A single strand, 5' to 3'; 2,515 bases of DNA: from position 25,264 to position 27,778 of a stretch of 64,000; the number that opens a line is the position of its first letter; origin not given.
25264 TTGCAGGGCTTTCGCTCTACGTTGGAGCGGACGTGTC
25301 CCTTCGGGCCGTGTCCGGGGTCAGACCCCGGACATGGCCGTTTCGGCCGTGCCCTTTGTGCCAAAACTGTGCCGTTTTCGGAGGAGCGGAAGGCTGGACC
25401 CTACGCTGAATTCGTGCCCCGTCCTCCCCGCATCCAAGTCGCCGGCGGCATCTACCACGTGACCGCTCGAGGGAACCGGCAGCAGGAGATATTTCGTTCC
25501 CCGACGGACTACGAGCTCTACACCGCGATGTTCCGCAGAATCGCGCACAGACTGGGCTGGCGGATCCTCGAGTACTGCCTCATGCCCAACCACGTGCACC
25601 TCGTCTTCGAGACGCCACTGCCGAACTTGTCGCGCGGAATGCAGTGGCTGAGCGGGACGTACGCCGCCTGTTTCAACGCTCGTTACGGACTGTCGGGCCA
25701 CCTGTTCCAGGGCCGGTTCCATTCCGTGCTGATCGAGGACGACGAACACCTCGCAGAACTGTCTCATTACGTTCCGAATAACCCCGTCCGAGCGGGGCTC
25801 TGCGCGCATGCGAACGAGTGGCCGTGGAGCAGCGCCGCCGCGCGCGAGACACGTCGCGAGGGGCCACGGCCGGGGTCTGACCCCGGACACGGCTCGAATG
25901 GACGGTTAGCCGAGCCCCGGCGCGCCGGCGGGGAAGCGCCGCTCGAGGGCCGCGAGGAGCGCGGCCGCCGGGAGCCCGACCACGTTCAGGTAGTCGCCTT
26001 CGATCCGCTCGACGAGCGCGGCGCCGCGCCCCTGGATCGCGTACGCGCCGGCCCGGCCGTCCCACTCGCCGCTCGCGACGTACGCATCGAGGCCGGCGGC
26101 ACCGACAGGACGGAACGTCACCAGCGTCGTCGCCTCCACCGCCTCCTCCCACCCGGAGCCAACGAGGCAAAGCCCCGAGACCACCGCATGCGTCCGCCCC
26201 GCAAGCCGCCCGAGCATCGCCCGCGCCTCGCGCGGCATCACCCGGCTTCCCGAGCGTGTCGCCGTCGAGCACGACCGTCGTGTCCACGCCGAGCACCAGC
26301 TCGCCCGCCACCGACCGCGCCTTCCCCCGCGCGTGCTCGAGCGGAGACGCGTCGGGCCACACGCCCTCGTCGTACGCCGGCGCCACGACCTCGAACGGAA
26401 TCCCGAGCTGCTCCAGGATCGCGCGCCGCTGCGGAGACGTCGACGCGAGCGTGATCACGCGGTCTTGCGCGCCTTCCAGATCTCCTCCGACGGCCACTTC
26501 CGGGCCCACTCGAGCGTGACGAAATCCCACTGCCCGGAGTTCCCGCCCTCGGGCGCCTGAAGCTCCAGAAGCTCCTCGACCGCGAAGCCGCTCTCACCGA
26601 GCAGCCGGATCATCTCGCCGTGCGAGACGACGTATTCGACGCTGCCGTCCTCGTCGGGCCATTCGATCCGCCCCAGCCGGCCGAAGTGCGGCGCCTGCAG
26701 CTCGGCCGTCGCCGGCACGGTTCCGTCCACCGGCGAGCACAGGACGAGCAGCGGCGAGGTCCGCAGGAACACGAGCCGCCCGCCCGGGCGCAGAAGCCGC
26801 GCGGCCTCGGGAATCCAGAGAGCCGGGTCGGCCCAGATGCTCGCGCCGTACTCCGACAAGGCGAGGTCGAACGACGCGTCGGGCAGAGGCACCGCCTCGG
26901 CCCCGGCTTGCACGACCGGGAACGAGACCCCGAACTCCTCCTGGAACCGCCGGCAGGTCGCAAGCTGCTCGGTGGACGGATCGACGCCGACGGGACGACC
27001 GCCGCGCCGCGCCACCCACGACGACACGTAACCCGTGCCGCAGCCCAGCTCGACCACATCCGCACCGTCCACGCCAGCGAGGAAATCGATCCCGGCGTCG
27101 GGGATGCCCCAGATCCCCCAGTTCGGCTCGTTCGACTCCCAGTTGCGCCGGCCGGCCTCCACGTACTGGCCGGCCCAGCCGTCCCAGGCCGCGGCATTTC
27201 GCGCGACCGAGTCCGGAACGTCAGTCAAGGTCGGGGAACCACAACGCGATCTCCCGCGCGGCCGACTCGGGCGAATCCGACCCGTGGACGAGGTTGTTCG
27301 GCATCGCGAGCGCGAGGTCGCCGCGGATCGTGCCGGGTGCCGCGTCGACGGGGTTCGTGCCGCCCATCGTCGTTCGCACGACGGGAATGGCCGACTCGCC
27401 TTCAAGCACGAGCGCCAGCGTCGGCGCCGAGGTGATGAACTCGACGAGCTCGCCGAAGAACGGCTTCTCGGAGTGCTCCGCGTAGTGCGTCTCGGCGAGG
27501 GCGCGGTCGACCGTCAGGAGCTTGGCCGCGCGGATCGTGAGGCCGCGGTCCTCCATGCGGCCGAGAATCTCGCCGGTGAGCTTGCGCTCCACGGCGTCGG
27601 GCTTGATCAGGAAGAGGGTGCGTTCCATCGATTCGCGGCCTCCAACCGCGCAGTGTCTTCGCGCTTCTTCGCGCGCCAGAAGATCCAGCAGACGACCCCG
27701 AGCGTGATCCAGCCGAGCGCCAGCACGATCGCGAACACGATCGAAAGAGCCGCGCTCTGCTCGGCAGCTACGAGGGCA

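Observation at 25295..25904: REPtron: RAYT (Y1 HUH transposase) gene bracketed by inverted copies of the genome's palindromic REP element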

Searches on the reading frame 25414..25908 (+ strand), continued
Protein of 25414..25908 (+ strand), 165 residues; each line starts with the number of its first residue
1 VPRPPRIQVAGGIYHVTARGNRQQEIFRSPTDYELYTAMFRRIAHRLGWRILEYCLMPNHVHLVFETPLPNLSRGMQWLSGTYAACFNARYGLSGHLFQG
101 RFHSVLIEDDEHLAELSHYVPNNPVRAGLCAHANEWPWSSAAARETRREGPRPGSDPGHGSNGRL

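Call 65: find_encoding_contigs(protein=P0104, flank=4000, max_places=2)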
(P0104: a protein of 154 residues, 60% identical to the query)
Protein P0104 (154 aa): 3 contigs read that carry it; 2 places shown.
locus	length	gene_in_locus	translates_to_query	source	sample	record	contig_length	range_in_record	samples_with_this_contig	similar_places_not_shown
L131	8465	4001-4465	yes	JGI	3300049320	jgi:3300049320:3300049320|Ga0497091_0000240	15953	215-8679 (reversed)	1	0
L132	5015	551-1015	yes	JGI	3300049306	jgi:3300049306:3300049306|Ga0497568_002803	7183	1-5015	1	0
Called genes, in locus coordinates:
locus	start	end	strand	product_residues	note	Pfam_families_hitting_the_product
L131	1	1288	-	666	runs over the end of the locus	PF03717:PBP_dimer, PF00905:Transpeptidase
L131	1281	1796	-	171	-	PF04093:MreD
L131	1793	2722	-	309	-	PF04085:MreC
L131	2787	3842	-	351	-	PF00022:Actin, PF06723:MreB_Mbl, PF25216:Volactin (weak), PF11104:PilM_2 (faint), PF00012:HSP70, PF14450:FtsA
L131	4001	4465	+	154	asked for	PF01797:Y1_Tnp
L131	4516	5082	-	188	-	PF02545:Maf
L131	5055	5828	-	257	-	PF13489:Methyltransf_23 (weak), PF01209:Ubie_methyltran, PF05175:MTS (faint), PF13847:Methyltransf_31, PF08241:Methyltransf_11, PF08242:Methyltransf_12, PF13649:Methyltransf_25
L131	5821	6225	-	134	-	PF00334:NDK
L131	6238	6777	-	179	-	PF12773:DZR, PF13248:Zn_ribbon_3 (weak)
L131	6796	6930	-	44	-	-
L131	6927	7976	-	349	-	PF08245:Mur_ligase_M, PF27239:FOL3_C (weak), PF02875:Mur_ligase_C (weak)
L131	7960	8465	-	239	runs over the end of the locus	?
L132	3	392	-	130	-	?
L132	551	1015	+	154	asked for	PF01797:Y1_Tnp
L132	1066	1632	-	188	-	PF02545:Maf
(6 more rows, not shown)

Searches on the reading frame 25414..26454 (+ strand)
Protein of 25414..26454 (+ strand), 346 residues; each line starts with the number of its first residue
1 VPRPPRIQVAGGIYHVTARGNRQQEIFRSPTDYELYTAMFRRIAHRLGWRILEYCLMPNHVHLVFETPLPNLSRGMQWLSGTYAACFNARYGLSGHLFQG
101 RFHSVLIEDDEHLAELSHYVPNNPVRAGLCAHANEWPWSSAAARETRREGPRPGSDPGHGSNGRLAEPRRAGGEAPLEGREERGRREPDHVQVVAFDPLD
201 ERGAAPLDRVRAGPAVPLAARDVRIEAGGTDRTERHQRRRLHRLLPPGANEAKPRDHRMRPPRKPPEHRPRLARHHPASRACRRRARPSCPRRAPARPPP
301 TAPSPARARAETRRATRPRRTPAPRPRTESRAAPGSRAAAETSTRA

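Call 4: search_protein_families(library=pfam, proteins=[window:25414-26454:+], max_evalue=0.01)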
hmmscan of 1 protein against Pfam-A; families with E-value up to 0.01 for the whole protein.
window:25414-26454:+ (346 aa): 1 family
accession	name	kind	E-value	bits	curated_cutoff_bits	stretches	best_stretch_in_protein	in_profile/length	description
PF01797.21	Y1_Tnp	-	5.1e-14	52.9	23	1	12-123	5-121/121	Transposase IS200 like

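Call 5: search_protein_families(library=ncbifam, proteins=[window:25414-26454:+], max_evalue=0.01)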
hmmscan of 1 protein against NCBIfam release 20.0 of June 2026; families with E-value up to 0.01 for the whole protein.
window:25414-26454:+ (346 aa): 2 families
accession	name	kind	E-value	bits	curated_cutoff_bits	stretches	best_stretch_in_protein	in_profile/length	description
NF047646.1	REP_Tyr_transpos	equivalog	2.3e-23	82.7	80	1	5-139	3-146/146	REP-associated tyrosine transposase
NF033573.1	transpos_IS200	equivalog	0.00018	21.7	55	1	23-85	22-84/126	IS200/IS605 family transposase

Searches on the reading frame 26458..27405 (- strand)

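Call 28: search_protein_families(library=pfam, proteins=[window:26458-27405:-], max_evalue=0.00001)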
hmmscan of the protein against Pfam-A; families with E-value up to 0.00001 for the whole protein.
window:26458-27405:- (316 aa): 6 families
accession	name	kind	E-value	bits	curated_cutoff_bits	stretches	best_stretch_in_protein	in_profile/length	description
PF08241.18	Methyltransf_11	-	3.9e-21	75.9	21.2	1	119-213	2-95/95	Methyltransferase domain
PF13649.12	Methyltransf_25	-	2e-18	67.3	27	1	117-209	1-97/97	Methyltransferase domain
PF08242.18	Methyltransf_12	-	3.6e-11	44.1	30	1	118-211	1-98/98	Methyltransferase domain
PF13847.12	Methyltransf_31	-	1.6e-10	41.2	27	1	114-215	4-111/145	Methyltransferase domain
PF13489.12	Methyltransf_23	-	5.6e-10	39.6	27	1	106-278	13-163/164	Methyltransferase domain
PF01209.24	Ubie_methyltran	-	2.3e-07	30.9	20.1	1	108-219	42-157/233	ubiE/COQ5 methyltransferase family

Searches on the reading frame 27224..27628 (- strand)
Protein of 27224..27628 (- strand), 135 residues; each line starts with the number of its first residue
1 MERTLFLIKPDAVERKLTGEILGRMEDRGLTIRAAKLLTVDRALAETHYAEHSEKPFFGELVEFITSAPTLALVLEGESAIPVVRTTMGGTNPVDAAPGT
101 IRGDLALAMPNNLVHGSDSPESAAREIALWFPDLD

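Call 17: find_encoding_contigs(protein=window:27224-27628:-, flank=10000, max_places=4)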
Protein seq(135 aa) (135 aa): no gene with exactly this product is on record in the collection.
